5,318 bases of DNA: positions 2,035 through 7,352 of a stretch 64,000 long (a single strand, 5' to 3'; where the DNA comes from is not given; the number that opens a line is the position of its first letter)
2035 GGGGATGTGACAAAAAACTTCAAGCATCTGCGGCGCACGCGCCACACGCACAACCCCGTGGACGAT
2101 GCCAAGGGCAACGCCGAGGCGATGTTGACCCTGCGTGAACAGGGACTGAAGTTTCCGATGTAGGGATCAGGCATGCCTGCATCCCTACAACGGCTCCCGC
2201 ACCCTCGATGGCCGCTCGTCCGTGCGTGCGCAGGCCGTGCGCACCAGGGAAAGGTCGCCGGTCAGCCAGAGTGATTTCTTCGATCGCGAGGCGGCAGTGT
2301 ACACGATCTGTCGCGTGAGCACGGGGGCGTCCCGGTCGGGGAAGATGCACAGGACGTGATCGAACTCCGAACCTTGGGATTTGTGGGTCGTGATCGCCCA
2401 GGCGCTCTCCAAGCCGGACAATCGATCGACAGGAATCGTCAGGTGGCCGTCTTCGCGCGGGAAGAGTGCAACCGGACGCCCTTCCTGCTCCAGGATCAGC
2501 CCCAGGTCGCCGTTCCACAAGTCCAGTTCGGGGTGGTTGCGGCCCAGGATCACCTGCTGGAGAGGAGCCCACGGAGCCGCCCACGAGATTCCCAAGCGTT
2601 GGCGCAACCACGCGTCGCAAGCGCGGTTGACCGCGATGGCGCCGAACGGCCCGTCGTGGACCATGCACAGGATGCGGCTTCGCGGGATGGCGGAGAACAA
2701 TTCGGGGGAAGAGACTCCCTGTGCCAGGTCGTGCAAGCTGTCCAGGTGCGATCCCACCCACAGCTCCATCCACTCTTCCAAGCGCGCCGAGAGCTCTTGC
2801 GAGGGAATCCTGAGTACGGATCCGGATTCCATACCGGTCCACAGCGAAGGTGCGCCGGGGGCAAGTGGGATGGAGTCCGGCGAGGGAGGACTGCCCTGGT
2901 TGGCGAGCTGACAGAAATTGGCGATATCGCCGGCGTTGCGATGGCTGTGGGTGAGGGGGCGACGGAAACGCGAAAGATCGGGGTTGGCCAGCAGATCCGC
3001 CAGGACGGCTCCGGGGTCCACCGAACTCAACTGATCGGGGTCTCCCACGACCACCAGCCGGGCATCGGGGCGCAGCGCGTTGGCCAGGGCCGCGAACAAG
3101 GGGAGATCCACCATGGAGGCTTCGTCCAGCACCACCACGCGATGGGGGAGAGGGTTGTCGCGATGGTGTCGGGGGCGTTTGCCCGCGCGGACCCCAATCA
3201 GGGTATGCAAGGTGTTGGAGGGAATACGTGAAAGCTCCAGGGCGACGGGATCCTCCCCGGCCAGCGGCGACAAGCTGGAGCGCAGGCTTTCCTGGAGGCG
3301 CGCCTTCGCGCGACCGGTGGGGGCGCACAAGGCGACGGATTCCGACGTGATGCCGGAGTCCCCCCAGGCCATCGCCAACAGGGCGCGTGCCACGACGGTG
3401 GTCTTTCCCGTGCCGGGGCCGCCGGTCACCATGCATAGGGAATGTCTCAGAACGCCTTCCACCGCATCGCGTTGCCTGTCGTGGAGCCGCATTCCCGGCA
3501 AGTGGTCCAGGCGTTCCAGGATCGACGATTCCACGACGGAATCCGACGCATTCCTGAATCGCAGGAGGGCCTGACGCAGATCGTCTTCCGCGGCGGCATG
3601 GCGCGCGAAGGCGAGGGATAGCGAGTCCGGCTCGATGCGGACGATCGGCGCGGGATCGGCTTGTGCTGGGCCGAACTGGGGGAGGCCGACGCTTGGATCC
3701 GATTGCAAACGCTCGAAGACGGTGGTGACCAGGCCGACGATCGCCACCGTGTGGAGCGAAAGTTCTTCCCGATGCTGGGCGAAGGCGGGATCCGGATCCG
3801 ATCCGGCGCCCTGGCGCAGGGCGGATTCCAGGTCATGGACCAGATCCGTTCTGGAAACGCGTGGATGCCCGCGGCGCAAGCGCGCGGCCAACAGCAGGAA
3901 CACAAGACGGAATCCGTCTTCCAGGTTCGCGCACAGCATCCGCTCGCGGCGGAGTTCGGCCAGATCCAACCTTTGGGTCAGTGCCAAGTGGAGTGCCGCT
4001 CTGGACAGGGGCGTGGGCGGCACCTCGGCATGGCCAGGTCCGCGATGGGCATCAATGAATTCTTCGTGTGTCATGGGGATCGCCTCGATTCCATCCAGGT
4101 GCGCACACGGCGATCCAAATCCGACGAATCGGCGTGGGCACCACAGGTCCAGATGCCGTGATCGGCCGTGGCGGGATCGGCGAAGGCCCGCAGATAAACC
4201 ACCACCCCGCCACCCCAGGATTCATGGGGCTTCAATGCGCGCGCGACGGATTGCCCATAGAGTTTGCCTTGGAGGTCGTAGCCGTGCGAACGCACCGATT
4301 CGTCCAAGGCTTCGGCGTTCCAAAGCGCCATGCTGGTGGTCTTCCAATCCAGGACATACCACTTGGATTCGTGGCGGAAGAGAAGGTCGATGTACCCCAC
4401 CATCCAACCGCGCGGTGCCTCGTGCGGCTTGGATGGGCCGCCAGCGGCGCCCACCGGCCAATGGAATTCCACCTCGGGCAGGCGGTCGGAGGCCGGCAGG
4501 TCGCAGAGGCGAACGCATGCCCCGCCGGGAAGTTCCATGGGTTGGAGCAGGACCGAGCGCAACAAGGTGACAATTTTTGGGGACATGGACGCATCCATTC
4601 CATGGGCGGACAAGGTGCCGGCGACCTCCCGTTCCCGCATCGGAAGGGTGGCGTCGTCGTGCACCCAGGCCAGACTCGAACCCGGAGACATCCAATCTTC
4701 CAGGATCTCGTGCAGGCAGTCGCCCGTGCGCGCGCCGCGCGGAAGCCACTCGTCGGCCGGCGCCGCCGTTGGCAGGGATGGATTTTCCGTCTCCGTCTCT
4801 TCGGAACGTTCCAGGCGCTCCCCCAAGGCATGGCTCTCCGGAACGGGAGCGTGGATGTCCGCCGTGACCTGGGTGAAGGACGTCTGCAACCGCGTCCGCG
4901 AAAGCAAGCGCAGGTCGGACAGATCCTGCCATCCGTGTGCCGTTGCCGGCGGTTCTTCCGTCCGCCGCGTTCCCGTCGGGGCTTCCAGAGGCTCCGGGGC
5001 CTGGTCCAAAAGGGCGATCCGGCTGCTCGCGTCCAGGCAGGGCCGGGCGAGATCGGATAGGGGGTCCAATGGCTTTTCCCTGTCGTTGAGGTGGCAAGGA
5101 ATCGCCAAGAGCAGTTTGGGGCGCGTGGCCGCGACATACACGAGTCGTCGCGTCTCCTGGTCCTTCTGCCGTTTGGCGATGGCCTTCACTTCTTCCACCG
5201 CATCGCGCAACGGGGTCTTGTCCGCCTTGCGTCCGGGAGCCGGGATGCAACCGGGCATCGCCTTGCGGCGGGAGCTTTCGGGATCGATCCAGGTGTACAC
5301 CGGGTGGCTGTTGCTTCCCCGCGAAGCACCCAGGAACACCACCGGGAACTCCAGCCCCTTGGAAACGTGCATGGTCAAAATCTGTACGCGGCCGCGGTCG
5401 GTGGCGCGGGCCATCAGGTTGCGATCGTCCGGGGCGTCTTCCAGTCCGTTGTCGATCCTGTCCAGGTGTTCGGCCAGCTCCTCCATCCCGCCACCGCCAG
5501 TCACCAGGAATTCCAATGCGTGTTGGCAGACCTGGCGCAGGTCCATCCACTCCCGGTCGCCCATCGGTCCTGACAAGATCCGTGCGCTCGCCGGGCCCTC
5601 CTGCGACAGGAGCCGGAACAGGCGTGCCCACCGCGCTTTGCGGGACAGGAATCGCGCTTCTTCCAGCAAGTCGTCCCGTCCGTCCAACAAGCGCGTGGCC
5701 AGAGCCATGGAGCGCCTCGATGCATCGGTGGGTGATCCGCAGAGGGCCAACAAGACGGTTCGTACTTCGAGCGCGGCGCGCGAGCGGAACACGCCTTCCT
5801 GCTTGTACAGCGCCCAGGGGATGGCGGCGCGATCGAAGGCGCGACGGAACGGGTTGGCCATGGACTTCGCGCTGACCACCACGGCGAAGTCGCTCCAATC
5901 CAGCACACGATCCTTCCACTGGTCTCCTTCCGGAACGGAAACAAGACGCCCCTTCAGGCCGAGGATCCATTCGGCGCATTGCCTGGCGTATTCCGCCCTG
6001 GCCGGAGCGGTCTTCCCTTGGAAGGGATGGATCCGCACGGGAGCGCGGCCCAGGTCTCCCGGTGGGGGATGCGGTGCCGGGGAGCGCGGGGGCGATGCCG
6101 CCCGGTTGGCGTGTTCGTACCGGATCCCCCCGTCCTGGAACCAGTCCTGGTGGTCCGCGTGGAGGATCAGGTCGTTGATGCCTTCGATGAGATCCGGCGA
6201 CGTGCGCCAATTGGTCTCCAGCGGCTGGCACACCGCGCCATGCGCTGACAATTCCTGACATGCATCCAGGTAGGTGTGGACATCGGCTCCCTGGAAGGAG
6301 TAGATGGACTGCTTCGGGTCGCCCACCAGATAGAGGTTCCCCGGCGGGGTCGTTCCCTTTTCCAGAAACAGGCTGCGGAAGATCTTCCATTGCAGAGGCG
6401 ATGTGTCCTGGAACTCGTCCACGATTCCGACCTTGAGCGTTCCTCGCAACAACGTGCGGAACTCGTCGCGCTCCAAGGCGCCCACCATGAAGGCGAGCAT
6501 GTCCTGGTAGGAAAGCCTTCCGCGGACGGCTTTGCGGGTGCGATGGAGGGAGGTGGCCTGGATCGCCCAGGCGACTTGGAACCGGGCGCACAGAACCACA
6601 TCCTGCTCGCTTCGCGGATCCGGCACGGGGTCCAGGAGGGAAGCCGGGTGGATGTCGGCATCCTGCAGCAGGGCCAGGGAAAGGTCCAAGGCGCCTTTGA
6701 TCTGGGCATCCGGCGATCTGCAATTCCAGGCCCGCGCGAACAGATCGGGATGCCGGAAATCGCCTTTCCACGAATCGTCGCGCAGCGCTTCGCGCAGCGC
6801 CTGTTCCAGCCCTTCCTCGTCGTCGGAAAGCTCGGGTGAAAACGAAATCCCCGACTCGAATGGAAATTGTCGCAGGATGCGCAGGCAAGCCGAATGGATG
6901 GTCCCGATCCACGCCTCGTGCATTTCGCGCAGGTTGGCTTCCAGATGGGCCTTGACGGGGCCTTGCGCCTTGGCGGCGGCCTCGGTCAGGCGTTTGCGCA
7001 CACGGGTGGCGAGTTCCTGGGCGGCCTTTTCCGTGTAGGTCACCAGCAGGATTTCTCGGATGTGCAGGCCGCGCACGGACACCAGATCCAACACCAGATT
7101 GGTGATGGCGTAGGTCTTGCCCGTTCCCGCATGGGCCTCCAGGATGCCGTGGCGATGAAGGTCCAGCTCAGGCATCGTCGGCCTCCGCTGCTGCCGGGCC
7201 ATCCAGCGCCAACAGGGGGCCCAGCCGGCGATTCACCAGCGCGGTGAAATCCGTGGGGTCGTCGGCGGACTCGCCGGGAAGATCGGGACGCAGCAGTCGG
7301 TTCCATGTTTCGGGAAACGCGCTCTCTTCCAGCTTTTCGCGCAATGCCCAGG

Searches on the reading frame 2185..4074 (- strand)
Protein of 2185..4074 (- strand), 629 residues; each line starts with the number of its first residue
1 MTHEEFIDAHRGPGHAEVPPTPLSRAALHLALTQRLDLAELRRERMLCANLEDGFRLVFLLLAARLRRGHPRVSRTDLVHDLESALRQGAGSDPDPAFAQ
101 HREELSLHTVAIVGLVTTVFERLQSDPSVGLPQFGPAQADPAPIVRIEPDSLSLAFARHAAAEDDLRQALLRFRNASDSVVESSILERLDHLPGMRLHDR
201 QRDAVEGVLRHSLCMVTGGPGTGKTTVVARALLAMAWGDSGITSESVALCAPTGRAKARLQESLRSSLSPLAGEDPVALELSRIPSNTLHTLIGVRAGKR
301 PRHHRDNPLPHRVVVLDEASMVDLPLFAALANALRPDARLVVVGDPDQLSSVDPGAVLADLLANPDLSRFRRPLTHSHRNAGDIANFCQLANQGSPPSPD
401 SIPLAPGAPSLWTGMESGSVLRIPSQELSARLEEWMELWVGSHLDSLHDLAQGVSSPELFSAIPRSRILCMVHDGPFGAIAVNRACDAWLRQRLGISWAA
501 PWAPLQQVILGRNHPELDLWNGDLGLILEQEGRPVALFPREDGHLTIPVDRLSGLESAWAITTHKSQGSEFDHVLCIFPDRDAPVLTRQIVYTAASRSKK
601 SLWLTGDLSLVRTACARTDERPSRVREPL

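Call 18: search_protein_families(library=ncbifam, proteins=[window:2185-4074:-], max_evalue=1e-10)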
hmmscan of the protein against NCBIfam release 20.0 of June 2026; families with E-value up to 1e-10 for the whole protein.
window:2185-4074:- (629 aa): 6 families
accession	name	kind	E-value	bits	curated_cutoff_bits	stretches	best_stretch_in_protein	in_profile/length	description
TIGR01447.1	recD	equivalog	8.7e-95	318.5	310.15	1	57-626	34-594/597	exodeoxyribonuclease V subunit alpha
NF008127.0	PRK10875.1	equivalog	1.7e-75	254.8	671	2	140-362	102-321/619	exodeoxyribonuclease V subunit alpha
TIGR01448.2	helicase_RecD2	equivalog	4.1e-67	226.9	500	1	160-620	276-702/713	SF1B family DNA helicase RecD2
TIGR02768.1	TraA_Ti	equivalog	5.2e-20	71.3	590.45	0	161-358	325-495/751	Ti-type conjugative transfer relaxase TraA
NF010464.0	PRK13889.1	subfamily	1.4e-11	43.1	1015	0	311-359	434-483/992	conjugal transfer relaxase TraA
NF010402.0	PRK13826.1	subfamily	9.8e-11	40.2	1317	0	181-358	367-517/1102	Dtr system oriT relaxase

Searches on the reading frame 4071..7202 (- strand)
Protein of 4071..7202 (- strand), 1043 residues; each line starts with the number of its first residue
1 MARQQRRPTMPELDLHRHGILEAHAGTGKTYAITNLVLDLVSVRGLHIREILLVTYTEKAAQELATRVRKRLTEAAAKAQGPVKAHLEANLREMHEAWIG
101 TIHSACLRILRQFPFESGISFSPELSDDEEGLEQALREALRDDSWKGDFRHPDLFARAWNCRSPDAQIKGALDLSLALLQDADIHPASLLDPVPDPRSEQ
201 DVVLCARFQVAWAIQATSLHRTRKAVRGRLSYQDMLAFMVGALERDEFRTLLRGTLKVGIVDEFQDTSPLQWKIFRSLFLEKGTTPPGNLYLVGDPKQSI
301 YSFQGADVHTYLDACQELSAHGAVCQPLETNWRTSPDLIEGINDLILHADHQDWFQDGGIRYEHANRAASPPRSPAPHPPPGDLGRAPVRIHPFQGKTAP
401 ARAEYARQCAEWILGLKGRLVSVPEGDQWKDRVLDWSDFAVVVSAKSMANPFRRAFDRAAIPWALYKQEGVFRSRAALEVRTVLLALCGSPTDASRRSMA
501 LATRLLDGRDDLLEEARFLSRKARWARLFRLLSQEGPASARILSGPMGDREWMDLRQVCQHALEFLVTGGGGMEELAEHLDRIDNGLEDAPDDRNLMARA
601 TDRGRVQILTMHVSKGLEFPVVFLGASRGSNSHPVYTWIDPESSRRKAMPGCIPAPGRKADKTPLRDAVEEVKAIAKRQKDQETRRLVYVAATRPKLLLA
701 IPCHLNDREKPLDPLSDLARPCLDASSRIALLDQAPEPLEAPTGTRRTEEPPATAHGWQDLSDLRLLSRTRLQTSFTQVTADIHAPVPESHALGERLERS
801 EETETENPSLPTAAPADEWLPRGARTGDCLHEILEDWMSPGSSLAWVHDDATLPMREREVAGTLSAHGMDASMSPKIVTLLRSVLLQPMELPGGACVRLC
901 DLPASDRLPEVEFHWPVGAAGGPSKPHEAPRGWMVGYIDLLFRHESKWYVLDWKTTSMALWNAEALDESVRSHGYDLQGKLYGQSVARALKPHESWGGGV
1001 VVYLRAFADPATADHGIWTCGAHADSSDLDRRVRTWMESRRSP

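Call 18: search_protein_families(library=ncbifam, proteins=[window:4071-7202:-], max_evalue=1e-10)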
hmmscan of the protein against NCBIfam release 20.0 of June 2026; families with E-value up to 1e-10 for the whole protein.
window:4071-7202:- (1043 aa): 14 families
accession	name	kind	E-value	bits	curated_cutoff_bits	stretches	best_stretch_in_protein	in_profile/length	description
TIGR00609.1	recB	equivalog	1.2e-102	344.9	696.05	2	222-1022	335-1163/1175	exodeoxyribonuclease V subunit beta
NF008128.0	PRK10876.1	equivalog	9.3e-68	228.9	1697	3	221-625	340-755/1181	exodeoxyribonuclease V subunit beta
TIGR02785.1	addA_Gpos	equivalog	1.2e-45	155.9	707.65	2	22-146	20-144/1234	helicase-exonuclease AddAB subunit AddA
TIGR02784.1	addA_alphas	equivalog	9.3e-42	143.5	860.75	2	216-320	347-461/1138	double-strand break repair helicase AddA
TIGR01073.1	pcrA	equivalog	4.3e-31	108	911.2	1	22-119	23-102/725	DNA helicase PcrA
NF010485.0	PRK13909.1-2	equivalog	9.1e-31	106.9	650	1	260-346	336-424/909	RecB-like helicase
TIGR01075.1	uvrD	equivalog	8e-25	87.2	1144.45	0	255-350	208-296/715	DNA helicase II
NF008743.0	PRK11773.1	equivalog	9.8e-24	83.7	965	0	257-349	215-300/720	DNA helicase II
TIGR01074.1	rep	equivalog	4.2e-22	78.2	951.45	0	23-78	21-76/668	DNA helicase Rep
NF010487.0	PRK13909.1-4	equivalog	5.7e-21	74.5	759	0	242-344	314-418/924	RecB-like helicase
NF008172.0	PRK10919.1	equivalog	8.3e-18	63.9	1168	0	22-78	21-77/673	DNA helicase Rep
NF008276.0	PRK11054.1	equivalog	5e-14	51.7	543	0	257-336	432-506/684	DNA helicase IV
NF010486.0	PRK13909.1-3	equivalog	4.4e-13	48.2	1109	0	252-344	327-421/921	RecB-like helicase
NF010484.0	PRK13909.1-1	equivalog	5.6e-11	40.9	1074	0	260-348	349-437/945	RecB-like helicase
